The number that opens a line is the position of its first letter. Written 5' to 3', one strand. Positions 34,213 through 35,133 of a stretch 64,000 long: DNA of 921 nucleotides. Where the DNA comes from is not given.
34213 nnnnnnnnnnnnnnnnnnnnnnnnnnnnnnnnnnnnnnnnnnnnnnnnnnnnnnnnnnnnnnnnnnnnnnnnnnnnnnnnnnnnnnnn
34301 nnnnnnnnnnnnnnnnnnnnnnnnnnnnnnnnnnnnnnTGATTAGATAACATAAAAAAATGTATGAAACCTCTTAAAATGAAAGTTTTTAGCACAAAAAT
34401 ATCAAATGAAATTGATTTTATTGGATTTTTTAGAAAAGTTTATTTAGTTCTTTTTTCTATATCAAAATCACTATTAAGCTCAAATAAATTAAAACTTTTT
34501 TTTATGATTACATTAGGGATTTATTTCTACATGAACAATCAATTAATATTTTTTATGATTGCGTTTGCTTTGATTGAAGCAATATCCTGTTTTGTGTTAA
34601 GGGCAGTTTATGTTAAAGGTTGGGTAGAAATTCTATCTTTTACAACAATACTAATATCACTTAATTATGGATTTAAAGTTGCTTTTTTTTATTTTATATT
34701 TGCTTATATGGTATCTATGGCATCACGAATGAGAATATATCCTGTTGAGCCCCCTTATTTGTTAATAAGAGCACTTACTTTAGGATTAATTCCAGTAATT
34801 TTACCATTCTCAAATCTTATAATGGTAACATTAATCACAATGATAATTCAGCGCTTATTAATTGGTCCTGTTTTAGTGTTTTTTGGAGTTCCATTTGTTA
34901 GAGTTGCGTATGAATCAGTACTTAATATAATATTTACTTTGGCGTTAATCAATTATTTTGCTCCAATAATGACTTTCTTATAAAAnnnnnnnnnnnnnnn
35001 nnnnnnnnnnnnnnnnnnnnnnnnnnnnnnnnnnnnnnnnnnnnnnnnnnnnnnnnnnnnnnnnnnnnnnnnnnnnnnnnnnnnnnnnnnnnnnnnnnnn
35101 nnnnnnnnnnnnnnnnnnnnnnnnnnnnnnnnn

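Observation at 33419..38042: DtxR-family regulator with an iron-box-like operator next to an uncharacterised PLP-enzyme / SAM-methyltransferase / hydrolase operon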

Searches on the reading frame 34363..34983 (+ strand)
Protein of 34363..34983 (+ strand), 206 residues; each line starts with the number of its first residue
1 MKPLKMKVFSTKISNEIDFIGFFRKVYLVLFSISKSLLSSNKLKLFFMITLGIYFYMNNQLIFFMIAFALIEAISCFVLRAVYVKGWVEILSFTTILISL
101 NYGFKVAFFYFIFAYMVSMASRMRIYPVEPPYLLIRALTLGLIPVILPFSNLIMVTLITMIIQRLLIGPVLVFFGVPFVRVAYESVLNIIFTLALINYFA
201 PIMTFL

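Call 4: search_protein_families(library=pfam, proteins=[window:34363-34983:+], max_evalue=0.1)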
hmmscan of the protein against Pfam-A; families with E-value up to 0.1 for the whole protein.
window:34363-34983:+ (206 aa): 0 families

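Call 5: search_protein_families(library=ncbifam, proteins=[window:34363-34983:+], max_evalue=0.1)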
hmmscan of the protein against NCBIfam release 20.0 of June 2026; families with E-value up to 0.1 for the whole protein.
window:34363-34983:+ (206 aa): 0 families

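Call 63: search_protein_representatives(protein=window:34363-34983:+)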
Query: 206 residues. Proteins with E-value up to 0.001 (for the whole library): 6; up to 1e-10: 6; up to 1e-30: 2. The best 6 are listed.
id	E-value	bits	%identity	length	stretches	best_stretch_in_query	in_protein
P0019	1.2e-42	162.8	47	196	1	42-203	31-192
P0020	9.1e-32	127.3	45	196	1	32-201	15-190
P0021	3.7e-30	122.0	46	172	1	44-202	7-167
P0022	3.3e-29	118.9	43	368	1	43-200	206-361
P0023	3.1e-24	102.7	37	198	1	34-202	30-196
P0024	3.8e-23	99.1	39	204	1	22-201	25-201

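Call 65: find_encoding_contigs(protein=P0019, flank=8000, max_places=3)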
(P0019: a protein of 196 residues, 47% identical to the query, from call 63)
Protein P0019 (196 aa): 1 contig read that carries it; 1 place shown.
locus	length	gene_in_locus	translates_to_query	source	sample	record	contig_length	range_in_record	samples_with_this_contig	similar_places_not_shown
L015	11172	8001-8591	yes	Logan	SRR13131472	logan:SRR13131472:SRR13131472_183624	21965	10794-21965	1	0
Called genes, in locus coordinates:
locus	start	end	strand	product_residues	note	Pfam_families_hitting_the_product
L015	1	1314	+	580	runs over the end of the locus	PF04055:Radical_SAM (faint), PF08497:Radical_SAM_N, PF11842:DUF3362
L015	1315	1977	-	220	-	PF05430:Methyltransf_30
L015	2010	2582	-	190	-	-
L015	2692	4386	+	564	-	PF00990:GGDEF (weak)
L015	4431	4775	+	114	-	PF01981:PTH2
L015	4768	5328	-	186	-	-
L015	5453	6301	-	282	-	PF03239:FTR1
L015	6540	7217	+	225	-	PF13489:Methyltransf_23, PF13847:Methyltransf_31, PF08241:Methyltransf_11, PF08242:Methyltransf_12, PF13649:Methyltransf_25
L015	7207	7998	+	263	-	PF03059:NAS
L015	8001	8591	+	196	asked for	-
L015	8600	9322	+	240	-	PF05175:MTS (weak), PF06325:PrmA (weak)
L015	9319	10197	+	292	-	PF00561:Abhydrolase_1 (weak), PF12146:Hydrolase_4 (weak), PF12697:Abhydrolase_6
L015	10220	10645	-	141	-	PF01325:Fe_dep_repress, PF02742:Fe_dep_repr_C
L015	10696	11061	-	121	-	PF02629:CoA_binding, PF13380:CoA_binding_2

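Call 66: search_protein_families(library=pfam, proteins=[P0019, P0020, P0021, P0022, P0023, P0024], max_evalue=0.1)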
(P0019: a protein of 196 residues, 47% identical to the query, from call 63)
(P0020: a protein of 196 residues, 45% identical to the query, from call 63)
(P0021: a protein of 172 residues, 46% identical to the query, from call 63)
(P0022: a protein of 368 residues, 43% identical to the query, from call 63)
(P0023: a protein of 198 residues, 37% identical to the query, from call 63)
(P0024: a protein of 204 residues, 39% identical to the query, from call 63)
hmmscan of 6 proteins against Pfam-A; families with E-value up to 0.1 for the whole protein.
P0019 (196 aa): 0 families

P0020 (196 aa): 0 families

P0021 (172 aa): 0 families

P0022 (368 aa): 0 families

P0023 (198 aa): 0 families

P0024 (204 aa): 0 families

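Call 68: find_encoding_contigs(protein=P0020, flank=8000, max_places=3)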
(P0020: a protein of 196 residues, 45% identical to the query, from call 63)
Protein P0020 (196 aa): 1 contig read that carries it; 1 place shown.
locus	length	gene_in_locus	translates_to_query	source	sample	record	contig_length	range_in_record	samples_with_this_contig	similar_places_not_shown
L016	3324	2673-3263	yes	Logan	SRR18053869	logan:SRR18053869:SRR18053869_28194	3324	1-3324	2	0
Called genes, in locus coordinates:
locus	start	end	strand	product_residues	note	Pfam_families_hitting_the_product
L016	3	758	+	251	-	?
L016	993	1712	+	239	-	PF05175:MTS, PF06325:PrmA (weak), PF10354:BMT5-like (weak)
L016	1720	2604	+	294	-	PF12146:Hydrolase_4 (weak)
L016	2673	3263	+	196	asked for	-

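Call 69: find_encoding_contigs(protein=P0022, flank=8000, max_places=3)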
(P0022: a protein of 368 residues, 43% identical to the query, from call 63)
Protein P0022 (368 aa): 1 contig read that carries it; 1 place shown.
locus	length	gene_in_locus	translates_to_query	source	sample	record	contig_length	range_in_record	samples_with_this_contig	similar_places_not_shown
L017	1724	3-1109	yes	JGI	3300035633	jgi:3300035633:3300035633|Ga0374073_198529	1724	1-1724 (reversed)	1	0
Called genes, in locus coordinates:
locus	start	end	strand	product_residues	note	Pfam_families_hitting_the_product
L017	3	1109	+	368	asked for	?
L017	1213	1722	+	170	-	?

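Call 70: find_encoding_contigs(protein=P0023, flank=8000, max_places=3)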
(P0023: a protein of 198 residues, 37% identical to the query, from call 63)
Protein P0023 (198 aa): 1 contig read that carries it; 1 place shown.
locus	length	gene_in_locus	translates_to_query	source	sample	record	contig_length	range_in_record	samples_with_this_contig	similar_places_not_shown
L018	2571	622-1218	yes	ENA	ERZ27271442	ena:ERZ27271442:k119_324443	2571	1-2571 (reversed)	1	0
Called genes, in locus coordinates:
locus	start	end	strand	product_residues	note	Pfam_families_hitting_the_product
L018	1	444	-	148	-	?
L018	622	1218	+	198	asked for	-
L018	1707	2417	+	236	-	PF02086:MethyltransfD12 (faint), PF01555:N6_N4_Mtase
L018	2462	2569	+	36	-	?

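Call 71: find_encoding_contigs(protein=P0024, flank=8000, max_places=3)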
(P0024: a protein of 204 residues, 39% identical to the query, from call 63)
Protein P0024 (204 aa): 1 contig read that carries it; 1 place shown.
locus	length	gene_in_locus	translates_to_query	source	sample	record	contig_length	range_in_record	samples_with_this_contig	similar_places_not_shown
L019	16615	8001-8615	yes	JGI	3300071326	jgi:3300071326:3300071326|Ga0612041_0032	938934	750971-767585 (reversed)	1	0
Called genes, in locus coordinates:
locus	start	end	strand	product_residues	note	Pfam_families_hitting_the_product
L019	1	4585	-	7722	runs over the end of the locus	PF09294:Interfer-bind (faint), PF02973:Sialidase (faint), PF13385:Laminin_G_3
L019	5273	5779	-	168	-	-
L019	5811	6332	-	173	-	-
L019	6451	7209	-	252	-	PF00215:OMPdecase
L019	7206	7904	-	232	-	PF00156:Pribosyltran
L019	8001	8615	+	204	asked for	-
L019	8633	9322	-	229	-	PF01048:PNP_UDP_1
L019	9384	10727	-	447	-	-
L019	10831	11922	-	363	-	PF00579:tRNA-synt_1b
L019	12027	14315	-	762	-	PF09382:RQC, PF00580:UvrD-helicase, PF01443:Viral_helicase1 (faint), PF13245:AAA_19, PF13538:UvrD_C_2 (faint), PF13087:AAA_12 (weak), PF13361:UvrD_C, PF00570:HRDC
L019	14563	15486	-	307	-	-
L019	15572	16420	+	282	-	-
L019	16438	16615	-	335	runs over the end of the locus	-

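Call 76: search_protein_families(library=pfam, proteins=[L016:3-758:+, L015:7207-7998:+, L015:8600-9322:+, L015:9319-10197:+, L015:6540-7217:+, L017:1213-1722:+, L017:3-602:+, L015:4768-5328:-, L018:1-444:-], max_evalue=0.01)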
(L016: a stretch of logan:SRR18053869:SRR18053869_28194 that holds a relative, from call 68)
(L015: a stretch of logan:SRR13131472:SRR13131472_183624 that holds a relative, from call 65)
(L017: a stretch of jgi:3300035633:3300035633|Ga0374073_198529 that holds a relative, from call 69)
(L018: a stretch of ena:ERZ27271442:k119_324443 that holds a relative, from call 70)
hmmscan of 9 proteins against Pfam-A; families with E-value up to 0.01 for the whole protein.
L016:3-758:+ (251 aa): 10 families
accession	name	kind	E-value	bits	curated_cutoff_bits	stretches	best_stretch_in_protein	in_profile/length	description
PF03059.22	NAS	-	3.5e-35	122.1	27.1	1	2-247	15-268/276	Nicotianamine synthase protein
PF00398.26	RrnaAD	-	3.3e-08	33.4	24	1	96-179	17-101/263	Ribosomal RNA adenine dimethylase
PF12847.13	Methyltransf_18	-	3.7e-05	24.2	27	1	116-222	21-130/151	Methyltransferase domain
PF06325.19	PrmA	-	0.00077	19.5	22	1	109-231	161-279/296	Ribosomal protein L11 methyltransferase (PrmA)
PF04816.18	TrmK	-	0.0013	18.7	27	1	122-212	10-104/205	tRNA (adenine(22)-N(1))-methyltransferase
PF01135.25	PCMT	-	0.0021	18.3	20.3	1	103-184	67-150/210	Protein-L-isoaspartate(D-aspartate) O-methyltransferase (PCMT)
PF01866.22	Diphthamide_syn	-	0.0026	17.7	33.2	1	106-201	144-234/302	Putative diphthamide synthesis protein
PF05175.20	MTS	-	0.0046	17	23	1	108-182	28-104/170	Methyltransferase small domain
PF01596.23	Methyltransf_3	-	0.0046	16.7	22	0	136-171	72-107/204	O-methyltransferase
PF13649.12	Methyltransf_25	-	0.0082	17.2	27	0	113-187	1-78/97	Methyltransferase domain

L015:7207-7998:+ (263 aa): 1 family
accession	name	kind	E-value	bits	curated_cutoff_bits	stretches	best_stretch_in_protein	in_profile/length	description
PF03059.22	NAS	-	5.9e-35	121.4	27.1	1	4-262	5-271/276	Nicotianamine synthase protein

L015:8600-9322:+ (240 aa): 3 families
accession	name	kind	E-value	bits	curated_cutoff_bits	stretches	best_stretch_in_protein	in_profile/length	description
PF06325.19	PrmA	-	3.3e-07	30.5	22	1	63-146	155-233/296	Ribosomal protein L11 methyltransferase (PrmA)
PF05175.20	MTS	-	4e-06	27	23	1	69-200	31-146/170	Methyltransferase small domain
PF10354.15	BMT5-like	-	0.0098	16.6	24.7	0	132-199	71-132/168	rRNA (uridine-N3-)-methyltransferase BTM5-like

L015:9319-10197:+ (292 aa): 5 families
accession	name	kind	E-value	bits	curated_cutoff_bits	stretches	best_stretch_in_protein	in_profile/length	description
PF12697.13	Abhydrolase_6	-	3.5e-10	41.4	26.3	1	34-204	1-148/217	Alpha/beta hydrolase family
PF12146.15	Hydrolase_4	-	5.1e-07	29.7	27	1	33-145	6-99/239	Serine aminopeptidase, S33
PF00561.26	Abhydrolase_1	-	4.5e-06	26.9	25.8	1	32-145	1-92/245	alpha/beta hydrolase fold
PF00756.26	Esterase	-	0.00039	20.7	22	1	59-145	55-138/251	Putative esterase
PF05728.18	UPF0227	-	0.005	17.2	21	1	104-141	43-78/187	Uncharacterised protein family (UPF0227)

L015:6540-7217:+ (225 aa): 9 families
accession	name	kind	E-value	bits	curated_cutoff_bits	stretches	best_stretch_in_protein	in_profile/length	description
PF08241.18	Methyltransf_11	-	2.5e-14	54.1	21.2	1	43-135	1-94/95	Methyltransferase domain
PF13847.12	Methyltransf_31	-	2.2e-12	47.3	27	1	38-144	3-118/145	Methyltransferase domain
PF13489.12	Methyltransf_23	-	3.4e-12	46.8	27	1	26-180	10-160/164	Methyltransferase domain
PF08242.18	Methyltransf_12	-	6.9e-11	43.2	30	1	43-133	1-97/98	Methyltransferase domain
PF13649.12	Methyltransf_25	-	7.5e-11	43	27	1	42-132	1-97/97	Methyltransferase domain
PF07021.18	MetW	-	9.1e-05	22.6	21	1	31-104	6-78/193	Methionine biosynthesis protein MetW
PF01728.25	FtsJ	-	0.0003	21.2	24.1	1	25-78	6-61/181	FtsJ-like methyltransferase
PF01209.24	Ubie_methyltran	-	0.002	18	20.1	1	23-137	33-152/233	ubiE/COQ5 methyltransferase family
PF08003.17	Methyltransf_9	-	0.003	17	23.8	1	25-133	104-214/315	Protein of unknown function (DUF1698)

L017:1213-1722:+ (170 aa): 0 families

L017:3-602:+ (200 aa): 0 families

L015:4768-5328:- (186 aa): 0 families

L018:1-444:- (148 aa): 0 families

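Call 77: search_solved_structures(query=L015:7207-7998:+, max_evalue=0.01, show_alignments=1)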
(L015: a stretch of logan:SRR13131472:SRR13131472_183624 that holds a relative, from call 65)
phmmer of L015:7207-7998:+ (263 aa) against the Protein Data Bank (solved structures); distinct sequences matched with E-value up to 0.01: 7.
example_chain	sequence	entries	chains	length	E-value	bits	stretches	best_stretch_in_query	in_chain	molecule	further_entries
3fpe_A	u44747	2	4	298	6.2e-21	78.2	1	34-262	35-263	Putative uncharacterized protein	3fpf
3o31_A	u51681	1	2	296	1.4e-20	77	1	35-262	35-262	ThermoNicotianamine Synthase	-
3fpg_A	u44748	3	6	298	1.5e-20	77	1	35-262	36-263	Putative uncharacterized protein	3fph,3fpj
7c9m_A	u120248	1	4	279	0.00083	22.1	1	99-229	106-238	D-histidine 2-aminobutanoyltransferase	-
8zx0_A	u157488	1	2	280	0.00084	22.1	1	99-229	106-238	D-histidine 2-aminobutanoyltransferase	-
7c7m_A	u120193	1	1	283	0.00088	22.1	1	99-229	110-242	Staphylopine biosynthesis enzyme CntL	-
7c9k_A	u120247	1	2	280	0.001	21.9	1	101-229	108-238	D-histidine 2-aminobutanoyltransferase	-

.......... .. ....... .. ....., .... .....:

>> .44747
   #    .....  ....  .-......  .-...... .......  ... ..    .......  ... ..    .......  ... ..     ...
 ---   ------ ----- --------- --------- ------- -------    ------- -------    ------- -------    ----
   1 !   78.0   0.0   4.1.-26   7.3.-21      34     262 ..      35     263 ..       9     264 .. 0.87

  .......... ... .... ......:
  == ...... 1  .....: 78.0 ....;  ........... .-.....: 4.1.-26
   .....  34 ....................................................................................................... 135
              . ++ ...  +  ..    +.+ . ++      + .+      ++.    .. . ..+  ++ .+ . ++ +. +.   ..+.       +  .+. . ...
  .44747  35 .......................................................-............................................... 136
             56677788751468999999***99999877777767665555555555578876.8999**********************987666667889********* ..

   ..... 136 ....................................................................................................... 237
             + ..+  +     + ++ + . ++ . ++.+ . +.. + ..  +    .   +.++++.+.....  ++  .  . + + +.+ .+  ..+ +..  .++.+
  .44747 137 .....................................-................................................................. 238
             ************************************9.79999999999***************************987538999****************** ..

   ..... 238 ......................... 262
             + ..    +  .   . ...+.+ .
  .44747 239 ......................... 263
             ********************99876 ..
